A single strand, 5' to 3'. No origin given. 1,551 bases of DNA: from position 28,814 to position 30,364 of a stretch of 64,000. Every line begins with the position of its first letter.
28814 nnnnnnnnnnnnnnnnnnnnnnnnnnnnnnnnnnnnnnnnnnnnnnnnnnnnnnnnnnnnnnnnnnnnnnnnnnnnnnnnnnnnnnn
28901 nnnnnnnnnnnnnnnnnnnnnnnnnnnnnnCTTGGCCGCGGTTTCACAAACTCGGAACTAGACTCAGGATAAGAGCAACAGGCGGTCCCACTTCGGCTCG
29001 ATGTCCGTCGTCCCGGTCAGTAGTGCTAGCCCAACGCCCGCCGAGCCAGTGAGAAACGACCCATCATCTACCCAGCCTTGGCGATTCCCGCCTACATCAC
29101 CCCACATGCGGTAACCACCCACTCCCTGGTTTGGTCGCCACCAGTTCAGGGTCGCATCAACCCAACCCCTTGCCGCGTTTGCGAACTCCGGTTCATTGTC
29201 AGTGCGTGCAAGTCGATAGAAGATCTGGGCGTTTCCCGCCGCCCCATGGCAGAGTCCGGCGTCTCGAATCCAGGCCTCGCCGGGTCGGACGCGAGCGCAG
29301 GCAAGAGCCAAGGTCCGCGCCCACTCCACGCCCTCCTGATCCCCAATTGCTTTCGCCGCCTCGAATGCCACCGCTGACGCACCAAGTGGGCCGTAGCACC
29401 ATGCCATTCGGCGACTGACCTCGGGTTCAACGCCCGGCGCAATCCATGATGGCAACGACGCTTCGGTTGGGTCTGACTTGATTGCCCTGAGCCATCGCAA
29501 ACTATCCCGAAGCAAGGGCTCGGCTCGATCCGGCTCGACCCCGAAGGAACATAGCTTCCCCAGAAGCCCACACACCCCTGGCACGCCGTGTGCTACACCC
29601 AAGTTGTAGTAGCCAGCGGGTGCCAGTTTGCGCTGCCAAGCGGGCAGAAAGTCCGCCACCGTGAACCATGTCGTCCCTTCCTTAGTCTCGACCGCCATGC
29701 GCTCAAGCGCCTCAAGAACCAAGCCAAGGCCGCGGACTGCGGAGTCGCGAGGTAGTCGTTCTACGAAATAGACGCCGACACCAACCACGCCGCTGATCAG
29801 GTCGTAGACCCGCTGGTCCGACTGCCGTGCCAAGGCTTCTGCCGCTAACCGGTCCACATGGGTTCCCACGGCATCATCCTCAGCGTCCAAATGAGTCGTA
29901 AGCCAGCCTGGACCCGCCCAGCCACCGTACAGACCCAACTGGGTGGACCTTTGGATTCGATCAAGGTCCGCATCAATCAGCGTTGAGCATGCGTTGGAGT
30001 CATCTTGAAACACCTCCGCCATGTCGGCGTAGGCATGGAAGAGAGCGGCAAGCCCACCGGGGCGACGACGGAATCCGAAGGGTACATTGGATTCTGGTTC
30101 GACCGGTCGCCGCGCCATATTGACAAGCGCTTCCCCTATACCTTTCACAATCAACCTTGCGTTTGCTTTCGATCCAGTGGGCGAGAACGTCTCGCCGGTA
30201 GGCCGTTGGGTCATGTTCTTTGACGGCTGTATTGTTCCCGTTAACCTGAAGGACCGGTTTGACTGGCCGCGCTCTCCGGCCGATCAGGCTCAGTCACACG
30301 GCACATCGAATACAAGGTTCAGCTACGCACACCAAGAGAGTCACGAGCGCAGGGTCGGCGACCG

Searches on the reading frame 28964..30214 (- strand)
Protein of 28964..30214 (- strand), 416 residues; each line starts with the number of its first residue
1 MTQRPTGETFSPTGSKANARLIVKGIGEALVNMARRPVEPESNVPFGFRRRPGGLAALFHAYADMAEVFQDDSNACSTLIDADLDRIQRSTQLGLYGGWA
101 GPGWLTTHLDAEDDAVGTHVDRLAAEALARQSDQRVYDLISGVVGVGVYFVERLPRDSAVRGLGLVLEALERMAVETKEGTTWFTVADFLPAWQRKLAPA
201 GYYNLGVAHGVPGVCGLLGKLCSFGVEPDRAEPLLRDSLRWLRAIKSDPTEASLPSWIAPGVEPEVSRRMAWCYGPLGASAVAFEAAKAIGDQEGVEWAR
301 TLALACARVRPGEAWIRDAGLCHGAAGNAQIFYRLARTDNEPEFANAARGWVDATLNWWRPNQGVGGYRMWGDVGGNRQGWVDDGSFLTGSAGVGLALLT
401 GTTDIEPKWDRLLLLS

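Call 7: search_protein_families(library=pfam, proteins=[window:28964-30214:-], max_evalue=0.01)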
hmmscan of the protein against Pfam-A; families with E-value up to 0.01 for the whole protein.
window:28964-30214:- (416 aa): 1 family
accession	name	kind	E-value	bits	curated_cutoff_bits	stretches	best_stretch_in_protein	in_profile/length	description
PF05147.19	LANC_like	-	4.6e-31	108.1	23.2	1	54-414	10-350/350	Lanthionine synthetase C-like protein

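Call 8: search_protein_families(library=ncbifam, proteins=[window:28964-30214:-], max_evalue=0.01)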
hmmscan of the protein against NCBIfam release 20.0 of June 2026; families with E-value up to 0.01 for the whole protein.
window:28964-30214:- (416 aa): 3 families
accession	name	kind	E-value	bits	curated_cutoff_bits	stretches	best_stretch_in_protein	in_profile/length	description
NF038150.1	lanthi_synth_IV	equivalog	1.7e-18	66.4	650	1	53-356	515-805/851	class IV lanthionine synthetase LanL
TIGR03897.1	lanti_2_LanM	subfamily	1.1e-13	49.9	304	1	76-400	622-928/932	type 2 lanthipeptide synthetase LanM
NF038151.1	lanthi_synth_III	equivalog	1.4e-09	36.9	575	2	296-399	629-731/833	class III lanthionine synthetase LanKC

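Call 16: find_related_loci(query=window:28964-30214:-, collection=genome_contigs, flank=10000)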
Query window:28964-30214:- (416 aa) in genome_contigs; peptide patterns used: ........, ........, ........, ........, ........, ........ (x = any residue, [..] = any of these).
63 stretches matched a pattern; 5 encode a relative of the query (tblastn E <= 1e-3); 5 distinct loci.
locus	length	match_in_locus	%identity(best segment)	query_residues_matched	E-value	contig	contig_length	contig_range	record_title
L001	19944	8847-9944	64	51-416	1e-150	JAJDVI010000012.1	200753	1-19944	MAG: Acidobacteria bacterium isolate jk18x22bins.33 k141_316219, whole genome shotgun sequence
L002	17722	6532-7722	59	18-416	1e-139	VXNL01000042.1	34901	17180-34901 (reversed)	MAG: Acidobacteria bacterium isolate SB0661_bin_8 NODE_1223_length_34901_cov_276.814441, whole genome shotgun sequence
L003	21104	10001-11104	54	49-416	2e-122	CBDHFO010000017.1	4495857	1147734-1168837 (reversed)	MAG: Candidatus Marinacidobacterium sp. isolate 178a2059-1fcc-4348-b026-258adf563acb genome assembly, contig: contig_6,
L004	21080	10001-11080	53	40-410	2e-115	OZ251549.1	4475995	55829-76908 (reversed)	MAG: Candidatus Marinacidobacterium sp. isolate 88176f09-942a-4e48-9e77-24fef9edb6e5 genome assembly, chromosome: 1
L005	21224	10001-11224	52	7-416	3e-121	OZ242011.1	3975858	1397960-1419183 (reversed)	MAG: Candidatus Marinacidobacterium sp. isolate 9dab93f2-0bd7-4437-a2b9-636a52ee9c7b genome assembly, chromosome: 1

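Call 60: search_solved_structures(query=window:28964-30214:-, show_alignments=2, max_evalue=0.001)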
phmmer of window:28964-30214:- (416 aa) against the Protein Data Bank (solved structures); distinct sequences matched with E-value up to 0.001: 3.
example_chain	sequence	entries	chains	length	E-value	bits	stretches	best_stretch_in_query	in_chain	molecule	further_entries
8byk_A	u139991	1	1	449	4e-14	55.6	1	135-411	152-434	Lanthionine synthetase C-like protein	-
3t33_A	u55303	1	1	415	8.9e-07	31.4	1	206-354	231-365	G protein coupled receptor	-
6wq1_A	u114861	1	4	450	0.00013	24.3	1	205-348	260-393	LanC-like protein 2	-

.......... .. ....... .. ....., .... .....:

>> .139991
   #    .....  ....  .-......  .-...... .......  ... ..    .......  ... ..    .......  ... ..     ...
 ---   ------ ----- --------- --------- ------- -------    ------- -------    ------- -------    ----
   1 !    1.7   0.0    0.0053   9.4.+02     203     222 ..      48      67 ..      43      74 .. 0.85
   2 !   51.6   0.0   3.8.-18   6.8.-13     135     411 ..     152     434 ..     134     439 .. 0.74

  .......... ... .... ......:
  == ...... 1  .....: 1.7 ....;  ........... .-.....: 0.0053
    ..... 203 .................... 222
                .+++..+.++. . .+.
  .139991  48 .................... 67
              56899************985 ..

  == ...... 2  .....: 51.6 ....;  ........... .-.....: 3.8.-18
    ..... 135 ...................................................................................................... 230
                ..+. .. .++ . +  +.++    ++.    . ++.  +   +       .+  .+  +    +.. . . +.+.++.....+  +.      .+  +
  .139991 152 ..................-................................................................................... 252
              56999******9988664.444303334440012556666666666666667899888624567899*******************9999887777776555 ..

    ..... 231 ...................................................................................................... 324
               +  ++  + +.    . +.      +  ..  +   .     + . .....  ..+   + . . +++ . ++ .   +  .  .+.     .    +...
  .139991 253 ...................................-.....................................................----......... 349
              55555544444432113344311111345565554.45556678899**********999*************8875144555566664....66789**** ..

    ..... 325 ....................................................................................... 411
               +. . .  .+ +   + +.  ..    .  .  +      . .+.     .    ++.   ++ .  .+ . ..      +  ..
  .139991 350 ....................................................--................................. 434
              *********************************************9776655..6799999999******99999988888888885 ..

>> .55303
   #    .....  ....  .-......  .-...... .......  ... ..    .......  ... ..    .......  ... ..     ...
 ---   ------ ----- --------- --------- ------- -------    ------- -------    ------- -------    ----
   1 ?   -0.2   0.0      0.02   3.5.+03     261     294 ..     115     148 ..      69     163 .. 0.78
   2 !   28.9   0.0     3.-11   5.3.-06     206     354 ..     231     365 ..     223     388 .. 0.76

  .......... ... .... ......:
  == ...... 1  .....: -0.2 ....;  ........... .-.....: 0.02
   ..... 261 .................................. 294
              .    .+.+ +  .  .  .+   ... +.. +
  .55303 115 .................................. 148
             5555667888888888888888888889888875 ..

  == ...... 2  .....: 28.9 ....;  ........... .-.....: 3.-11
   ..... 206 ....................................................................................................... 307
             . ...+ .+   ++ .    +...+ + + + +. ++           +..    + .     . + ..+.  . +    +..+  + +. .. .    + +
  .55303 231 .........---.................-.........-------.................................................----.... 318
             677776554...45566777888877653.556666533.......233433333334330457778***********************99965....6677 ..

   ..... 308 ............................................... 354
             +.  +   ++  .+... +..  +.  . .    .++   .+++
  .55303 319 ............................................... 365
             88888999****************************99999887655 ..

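Call 68: find_related_loci(query=window:28964-30214:-, collection=metagenome_contigs, flank=6000)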
Query window:28964-30214:- (416 aa) in metagenome_contigs; peptide patterns used: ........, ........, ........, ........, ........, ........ (x = any residue, [..] = any of these).
82 stretches matched a pattern; 1 encode a relative of the query (tblastn E <= 1e-3); 1 distinct loci.
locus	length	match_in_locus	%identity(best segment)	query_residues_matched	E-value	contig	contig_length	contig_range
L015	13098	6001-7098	64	51-416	2e-149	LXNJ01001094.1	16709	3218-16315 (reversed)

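Call 87: search_protein_families(library=pfam, proteins=[L003:7478-8446:-, L003:7930-9129:+, L005:3418-6213:+, L005:3619-6336:-, L005:6299-7474:-, L005:6668-7840:+, L005:7728-9185:+, L005:7234-8661:+, L005:7813-8940:-], max_evalue=0.0001)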
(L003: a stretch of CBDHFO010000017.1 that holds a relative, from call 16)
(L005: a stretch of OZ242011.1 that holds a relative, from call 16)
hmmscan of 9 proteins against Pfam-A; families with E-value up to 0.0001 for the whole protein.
L003:7478-8446:- (322 aa): 1 family
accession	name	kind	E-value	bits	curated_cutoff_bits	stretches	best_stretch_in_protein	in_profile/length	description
PF01695.23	IstB_IS21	-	1.4e-40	139.7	24.1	1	180-294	120-235/238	IstB-like ATP binding protein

L003:7930-9129:+ (399 aa): 0 families

L005:3418-6213:+ (931 aa): 2 families
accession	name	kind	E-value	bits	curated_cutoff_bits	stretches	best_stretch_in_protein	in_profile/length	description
PF14292.12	SusE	-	2.1e-05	25.1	25.2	0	122-184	9-79/106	SusE outer membrane protein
PF00041.27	fn3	-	3.4e-05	24.4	25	0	130-213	1-82/84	Fibronectin type III domain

L005:3619-6336:- (905 aa): 0 families

L005:6299-7474:- (391 aa): 0 families

L005:6668-7840:+ (390 aa): 3 families
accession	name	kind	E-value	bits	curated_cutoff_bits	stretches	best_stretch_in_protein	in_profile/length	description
PF00665.32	rve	-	5.2e-12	46.4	32.6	1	178-281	7-101/102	Integrase core domain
PF13384.12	HTH_23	-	6.4e-07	29.5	24.6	1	61-91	10-40/50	Homeodomain-like domain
PF13518.12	HTH_28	-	5.4e-06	26.8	25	1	61-91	5-35/52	Helix-turn-helix domain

L005:7728-9185:+ (485 aa): 0 families

L005:7234-8661:+ (475 aa): 5 families
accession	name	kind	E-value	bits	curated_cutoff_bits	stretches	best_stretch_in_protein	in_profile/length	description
PF01695.23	IstB_IS21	-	2.5e-83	279.7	24.1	1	214-447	2-235/238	IstB-like ATP binding protein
PF00308.24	Bac_DnaA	-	9.7e-06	26.3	23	1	306-406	35-139/162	Bacterial DnaA ATPAse domain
PF00004.35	AAA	-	3.9e-05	24.5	21.2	1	307-381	1-73/131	ATPase family associated with various cellular activities (AAA)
PF13481.12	AAA_25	-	4.2e-05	23.7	27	1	279-365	10-96/195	AAA domain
PF20720.3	nSTAND3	-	9.8e-05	22.5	27.2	0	300-342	13-56/155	Novel STAND NTPase 3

L005:7813-8940:- (375 aa): 0 families

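Call 97: search_protein_families(library=ncbifam, proteins=[L001:8352-8564:+], max_evalue=0.1)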
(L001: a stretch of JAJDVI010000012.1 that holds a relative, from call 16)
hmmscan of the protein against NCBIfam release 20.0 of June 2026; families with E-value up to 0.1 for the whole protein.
L001:8352-8564:+ (71 aa): 1 family
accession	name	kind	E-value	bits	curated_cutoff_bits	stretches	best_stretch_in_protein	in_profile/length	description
NF038153.1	lant_leader_L1a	domain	0.00031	20.9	22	1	1-25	1-31/32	class I lanthipeptide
